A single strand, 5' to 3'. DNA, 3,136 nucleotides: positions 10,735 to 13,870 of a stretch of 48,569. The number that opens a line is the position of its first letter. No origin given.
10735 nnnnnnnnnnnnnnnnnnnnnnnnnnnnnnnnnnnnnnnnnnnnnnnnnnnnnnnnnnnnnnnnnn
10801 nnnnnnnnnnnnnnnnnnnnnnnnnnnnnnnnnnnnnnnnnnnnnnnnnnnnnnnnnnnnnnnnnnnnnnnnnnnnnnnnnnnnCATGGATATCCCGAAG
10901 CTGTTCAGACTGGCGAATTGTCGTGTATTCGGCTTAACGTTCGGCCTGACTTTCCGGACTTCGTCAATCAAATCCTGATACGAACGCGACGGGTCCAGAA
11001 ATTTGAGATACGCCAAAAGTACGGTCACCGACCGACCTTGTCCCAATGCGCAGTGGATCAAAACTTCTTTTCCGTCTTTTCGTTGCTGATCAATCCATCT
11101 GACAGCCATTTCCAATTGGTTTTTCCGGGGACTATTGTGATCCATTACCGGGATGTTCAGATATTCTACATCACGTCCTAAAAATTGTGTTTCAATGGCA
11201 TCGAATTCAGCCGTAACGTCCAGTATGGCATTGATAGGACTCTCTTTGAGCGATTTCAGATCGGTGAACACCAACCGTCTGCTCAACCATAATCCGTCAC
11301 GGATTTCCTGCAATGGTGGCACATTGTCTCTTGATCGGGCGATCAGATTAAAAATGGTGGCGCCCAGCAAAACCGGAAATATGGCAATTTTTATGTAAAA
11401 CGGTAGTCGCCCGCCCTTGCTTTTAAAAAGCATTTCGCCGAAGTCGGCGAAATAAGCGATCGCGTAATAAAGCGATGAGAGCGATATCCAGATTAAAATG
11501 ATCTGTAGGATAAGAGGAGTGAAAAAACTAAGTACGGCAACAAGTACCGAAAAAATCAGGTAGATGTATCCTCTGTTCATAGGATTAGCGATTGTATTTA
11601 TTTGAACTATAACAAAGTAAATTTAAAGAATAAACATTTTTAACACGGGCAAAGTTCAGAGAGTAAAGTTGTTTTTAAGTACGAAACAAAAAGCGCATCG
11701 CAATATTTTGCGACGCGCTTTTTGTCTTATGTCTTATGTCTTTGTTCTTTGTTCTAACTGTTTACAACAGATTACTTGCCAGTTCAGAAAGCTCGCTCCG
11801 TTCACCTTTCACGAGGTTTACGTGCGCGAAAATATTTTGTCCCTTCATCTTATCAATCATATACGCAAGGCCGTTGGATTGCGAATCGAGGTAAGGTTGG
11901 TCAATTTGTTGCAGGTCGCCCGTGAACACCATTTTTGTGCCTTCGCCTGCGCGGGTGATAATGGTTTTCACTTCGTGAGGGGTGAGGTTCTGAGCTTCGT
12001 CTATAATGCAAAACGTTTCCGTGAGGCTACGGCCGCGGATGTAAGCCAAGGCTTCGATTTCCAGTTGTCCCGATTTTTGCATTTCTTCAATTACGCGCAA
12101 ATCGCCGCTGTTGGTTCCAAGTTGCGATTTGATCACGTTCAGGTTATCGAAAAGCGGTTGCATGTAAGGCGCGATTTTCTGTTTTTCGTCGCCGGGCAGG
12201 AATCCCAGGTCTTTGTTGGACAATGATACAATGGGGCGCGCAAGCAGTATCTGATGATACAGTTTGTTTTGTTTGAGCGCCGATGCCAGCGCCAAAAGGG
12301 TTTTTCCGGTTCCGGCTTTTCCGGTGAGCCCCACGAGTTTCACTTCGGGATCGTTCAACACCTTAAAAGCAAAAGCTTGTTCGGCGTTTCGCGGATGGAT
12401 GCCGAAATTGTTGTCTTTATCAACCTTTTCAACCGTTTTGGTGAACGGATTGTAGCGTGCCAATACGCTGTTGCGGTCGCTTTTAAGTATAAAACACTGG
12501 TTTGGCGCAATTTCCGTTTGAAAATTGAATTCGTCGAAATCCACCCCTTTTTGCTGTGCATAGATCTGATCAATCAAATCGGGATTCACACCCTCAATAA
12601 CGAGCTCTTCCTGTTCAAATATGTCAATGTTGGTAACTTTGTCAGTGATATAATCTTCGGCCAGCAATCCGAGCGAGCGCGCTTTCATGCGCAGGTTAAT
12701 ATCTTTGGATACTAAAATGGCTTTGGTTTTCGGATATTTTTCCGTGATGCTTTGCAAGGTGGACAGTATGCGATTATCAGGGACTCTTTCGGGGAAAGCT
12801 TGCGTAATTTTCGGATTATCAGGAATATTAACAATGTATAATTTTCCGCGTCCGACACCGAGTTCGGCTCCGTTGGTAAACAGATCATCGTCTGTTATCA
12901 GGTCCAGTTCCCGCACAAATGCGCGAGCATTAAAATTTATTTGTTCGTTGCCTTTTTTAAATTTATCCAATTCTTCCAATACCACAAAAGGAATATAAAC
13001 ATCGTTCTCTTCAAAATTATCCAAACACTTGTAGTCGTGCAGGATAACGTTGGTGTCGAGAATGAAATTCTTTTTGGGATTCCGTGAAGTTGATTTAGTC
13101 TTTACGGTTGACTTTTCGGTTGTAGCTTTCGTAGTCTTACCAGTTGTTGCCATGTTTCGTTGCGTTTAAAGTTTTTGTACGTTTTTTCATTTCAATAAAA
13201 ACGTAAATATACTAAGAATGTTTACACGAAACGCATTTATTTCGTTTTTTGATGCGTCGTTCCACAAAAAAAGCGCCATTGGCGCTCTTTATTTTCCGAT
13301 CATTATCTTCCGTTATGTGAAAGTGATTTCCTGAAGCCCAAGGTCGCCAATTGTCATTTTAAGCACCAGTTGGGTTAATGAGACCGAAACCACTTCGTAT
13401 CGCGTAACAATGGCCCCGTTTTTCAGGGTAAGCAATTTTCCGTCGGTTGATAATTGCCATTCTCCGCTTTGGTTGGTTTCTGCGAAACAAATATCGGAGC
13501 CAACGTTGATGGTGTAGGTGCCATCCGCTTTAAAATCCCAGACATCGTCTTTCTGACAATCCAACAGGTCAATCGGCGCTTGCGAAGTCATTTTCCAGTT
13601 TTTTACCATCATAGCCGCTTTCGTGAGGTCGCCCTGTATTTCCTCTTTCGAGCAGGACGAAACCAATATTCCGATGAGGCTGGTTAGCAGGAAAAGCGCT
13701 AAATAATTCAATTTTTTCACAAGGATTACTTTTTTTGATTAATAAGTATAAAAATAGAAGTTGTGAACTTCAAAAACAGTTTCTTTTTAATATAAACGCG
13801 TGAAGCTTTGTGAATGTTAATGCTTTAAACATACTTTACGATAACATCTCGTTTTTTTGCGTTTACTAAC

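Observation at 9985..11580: One membrane polypeptide fuses a Cys-based phosphatase to a DAG-kinase-family lipid kinase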

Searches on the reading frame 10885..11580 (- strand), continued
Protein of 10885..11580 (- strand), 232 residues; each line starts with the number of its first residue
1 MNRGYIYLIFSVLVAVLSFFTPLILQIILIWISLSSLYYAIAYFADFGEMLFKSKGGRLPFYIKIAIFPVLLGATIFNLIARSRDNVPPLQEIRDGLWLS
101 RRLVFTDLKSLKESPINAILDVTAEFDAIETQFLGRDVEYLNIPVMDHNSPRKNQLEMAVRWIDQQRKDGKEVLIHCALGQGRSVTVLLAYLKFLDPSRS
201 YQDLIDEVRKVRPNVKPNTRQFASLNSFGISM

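Call 61: search_solved_structures(query=P0247, max_evalue=1)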
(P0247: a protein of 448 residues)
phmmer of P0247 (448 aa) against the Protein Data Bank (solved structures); distinct sequences matched with E-value up to 1: 91 (the best 60 are shown).
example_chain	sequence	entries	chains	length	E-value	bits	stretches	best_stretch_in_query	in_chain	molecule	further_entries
25xa_A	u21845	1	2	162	9.5e-09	37.6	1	307-430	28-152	Dual specificity protein phosphatase family protein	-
9e9l_A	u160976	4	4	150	4e-08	35.5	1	328-423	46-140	ShufPTP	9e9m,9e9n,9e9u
4ki9_A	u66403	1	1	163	4.1e-08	35.5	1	295-398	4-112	Dual specificity protein phosphatase 12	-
4jnb_A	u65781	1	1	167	4.4e-08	35.4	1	295-398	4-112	Dual specificity protein phosphatase 12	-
3f81_A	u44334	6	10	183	5e-08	35.2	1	285-407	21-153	Dual specificity protein phosphatase 3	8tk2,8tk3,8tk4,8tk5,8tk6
1vhr_A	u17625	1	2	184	5.1e-08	35.2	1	285-407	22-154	HUMAN VH1-RELATED DUAL-SPECIFICITY PHOSPHATASE VHR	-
9dj9_A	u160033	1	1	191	5.6e-08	35.1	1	285-407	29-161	Dual specificity protein phosphatase 3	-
3rgo_A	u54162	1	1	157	1.5e-07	33.7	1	335-428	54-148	Protein-tyrosine phosphatase mitochondrial 1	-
5z5b_A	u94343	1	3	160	1.6e-07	33.5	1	332-425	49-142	Protein-tyrosine phosphatase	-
8to0_Fx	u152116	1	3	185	1.7e-07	33.5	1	285-401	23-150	Dual specificity protein phosphatase 3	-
7c8s_A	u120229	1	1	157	2.1e-07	33.1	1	293-396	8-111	Dual specificity protein phosphatase 22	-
6lvq_A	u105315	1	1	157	2.1e-07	33.1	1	293-396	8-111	Dual specificity protein phosphatase 22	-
6lot_A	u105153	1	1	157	2.2e-07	33.1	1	293-396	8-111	Dual specificity protein phosphatase 22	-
1wrm_A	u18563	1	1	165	2.4e-07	32.9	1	293-396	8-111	dual specificity phosphatase 22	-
5z59_A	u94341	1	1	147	4.3e-07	32.1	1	332-423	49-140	Protein-tyrosine phosphatase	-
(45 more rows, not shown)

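Call 64: find_related_loci(query=A6, collection=metagenome_contigs, flank=5000)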
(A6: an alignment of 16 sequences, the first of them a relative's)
Query A6 (234 aa) in metagenome_contigs; peptide patterns used: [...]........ (x = any residue, [..] = any of these).
600 stretches matched a pattern (row limit reached: there are more); 253 encode a relative of the query (tblastn E <= 1e-3); the best 80 are kept; 80 distinct loci.
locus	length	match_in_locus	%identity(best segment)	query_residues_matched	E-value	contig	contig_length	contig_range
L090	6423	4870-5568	41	1-233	4e-56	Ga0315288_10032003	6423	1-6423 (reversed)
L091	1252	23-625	44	28-228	4e-53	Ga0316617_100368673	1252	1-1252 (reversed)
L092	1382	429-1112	43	1-228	2e-52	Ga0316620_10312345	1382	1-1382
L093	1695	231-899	42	1-223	4e-50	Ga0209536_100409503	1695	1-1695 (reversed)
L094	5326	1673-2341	40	1-223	1e-48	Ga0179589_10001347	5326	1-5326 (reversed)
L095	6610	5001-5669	42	1-223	6e-48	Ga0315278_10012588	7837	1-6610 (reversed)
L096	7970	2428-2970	43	43-223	2e-47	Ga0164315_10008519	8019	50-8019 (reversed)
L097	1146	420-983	45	32-219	8e-49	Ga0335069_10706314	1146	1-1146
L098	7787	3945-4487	42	43-223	8e-46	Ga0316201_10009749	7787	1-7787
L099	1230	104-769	39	6-228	1e-47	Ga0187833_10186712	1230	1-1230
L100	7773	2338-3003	38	6-228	5e-45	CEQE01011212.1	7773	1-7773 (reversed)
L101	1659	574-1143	45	34-223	2e-46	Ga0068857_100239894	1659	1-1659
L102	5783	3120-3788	37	1-223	4e-45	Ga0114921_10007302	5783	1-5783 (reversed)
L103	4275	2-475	49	71-228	2e-44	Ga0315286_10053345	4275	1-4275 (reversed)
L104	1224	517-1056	45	43-222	3e-46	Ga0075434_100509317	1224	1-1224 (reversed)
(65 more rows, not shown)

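Call 74: predict_structure(alignment_id=A4)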
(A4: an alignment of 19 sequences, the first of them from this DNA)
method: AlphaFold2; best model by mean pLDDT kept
length: 232 residues; sequences in the alignment: 19
mean_pLDDT: 91.0   pTM: 0.86
mean pLDDT of the five models: 91.0, 89.6, 89.1, 88.6, 86.4
residues with pLDDT >= 90: 140; 70-90: 91; 50-70: 1; < 50: 0
segments of 3 or more residues with pLDDT < 50: none
pLDDT, mean of each block of 10 residues (from residue 1): 87 97 96 94 87 83 89 87 86 95 89 95 85 87 89 94 97 92 94 96 95 89 91 82
secondary structure, 60 per line:
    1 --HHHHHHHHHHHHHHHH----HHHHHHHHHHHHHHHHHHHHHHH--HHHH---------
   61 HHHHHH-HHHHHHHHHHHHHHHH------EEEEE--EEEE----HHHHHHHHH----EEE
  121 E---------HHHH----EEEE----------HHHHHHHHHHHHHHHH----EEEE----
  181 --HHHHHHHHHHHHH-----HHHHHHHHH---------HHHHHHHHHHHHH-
elements in order: H3-18 H23-45 H48-51 H61-66 H68-83 E90-94 E97-100 H105-113 E118-121 H131-134 E139-142 H153-168 E173-176 H183-195 H201-209 H219-231

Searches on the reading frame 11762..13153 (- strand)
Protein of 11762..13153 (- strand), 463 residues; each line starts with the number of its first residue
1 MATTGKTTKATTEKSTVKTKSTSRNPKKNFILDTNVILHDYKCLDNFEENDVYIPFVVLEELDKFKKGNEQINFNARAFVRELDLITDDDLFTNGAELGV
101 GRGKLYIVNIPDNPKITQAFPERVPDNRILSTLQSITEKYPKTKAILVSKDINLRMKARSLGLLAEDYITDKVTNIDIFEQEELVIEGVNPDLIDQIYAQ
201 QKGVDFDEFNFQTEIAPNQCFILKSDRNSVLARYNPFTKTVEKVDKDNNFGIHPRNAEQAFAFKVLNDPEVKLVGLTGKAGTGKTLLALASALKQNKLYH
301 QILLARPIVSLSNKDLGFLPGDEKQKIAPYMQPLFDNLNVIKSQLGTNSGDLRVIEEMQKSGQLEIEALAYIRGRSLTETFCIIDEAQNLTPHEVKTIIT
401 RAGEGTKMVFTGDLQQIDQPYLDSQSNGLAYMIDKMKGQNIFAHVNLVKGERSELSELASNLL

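Call 3: search_protein_families(library=pfam, proteins=[window:11762-13153:-], max_evalue=0.1)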
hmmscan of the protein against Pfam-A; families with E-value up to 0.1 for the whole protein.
window:11762-13153:- (463 aa): 8 families
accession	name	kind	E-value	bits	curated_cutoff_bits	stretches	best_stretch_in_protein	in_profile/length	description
PF02562.22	PhoH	-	7.2e-50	169.8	27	1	252-448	2-187/205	PhoH-like protein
PF13638.12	PIN_4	-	2.4e-33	115.7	21.9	1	30-168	1-131/132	PIN domain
PF13604.12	AAA_30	-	6.3e-07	29.8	27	1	256-417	3-128/191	AAA domain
PF09848.15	SLFN-g3_helicase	-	0.00031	20.6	24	1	276-417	6-127/354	Schlafen group 3, DNA/RNA helicase domain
PF13245.12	AAA_19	-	0.00036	21.2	25.1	0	373-417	85-129/134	AAA domain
PF13401.12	AAA_22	-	0.00093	20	27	1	276-412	10-122/130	AAA domain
PF13191.12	AAA_16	-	0.063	14.2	32.6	0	262-348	15-85/167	AAA ATPase domain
PF06745.19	ATPase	-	0.068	13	26.6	0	269-295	17-43/231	KaiC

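Call 4: search_protein_families(library=ncbifam, proteins=[window:11762-13153:-], max_evalue=0.1)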
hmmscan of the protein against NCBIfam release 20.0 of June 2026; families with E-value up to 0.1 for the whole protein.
window:11762-13153:- (463 aa): 6 families
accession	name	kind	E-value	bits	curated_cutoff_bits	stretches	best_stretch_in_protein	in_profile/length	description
NF053827.1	RNA5-3helPhoH2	equivalog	7.4e-78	262.4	680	1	28-463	2-423/427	RNA 5'-3' helicase PhoH2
NF007827.1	PRK10536.1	equivalog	9e-31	107.2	380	1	245-449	42-237/253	phosphate starvation-inducible protein PhoH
NF040746.1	reduct_C_beta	equivalog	0.028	12.9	450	0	7-71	13-77/477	glycine/sarcosine/betaine reductase complex component C subunit beta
NF038214.1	IS21_help_AAA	equivalog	0.04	13.6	200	1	236-294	57-113/232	IS21-like element helper ATPase IstB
TIGR00455.1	apsK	equivalog_domain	0.047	13.3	138.7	0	272-327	19-76/184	adenylyl-sulfate kinase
NF006505.0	PRK08939.1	equivalog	0.086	12.1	228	0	152-304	45-190/306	primosomal protein DnaI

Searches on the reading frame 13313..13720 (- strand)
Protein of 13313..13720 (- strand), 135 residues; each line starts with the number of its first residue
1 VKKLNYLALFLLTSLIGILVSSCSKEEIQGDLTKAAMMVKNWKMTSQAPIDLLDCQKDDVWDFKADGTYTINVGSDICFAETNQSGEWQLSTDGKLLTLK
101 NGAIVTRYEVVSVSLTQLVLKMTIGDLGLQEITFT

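Call 69: search_protein_families(library=pfam, proteins=[window:13313-13720:-], max_evalue=0.00001)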
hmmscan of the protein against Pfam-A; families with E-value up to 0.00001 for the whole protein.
window:13313-13720:- (135 aa): 1 family
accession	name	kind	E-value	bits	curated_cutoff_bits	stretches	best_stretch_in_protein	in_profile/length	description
PF13648.12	Lipocalin_4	-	1.2e-08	36.1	22.4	1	38-120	1-89/89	Lipocalin-like domain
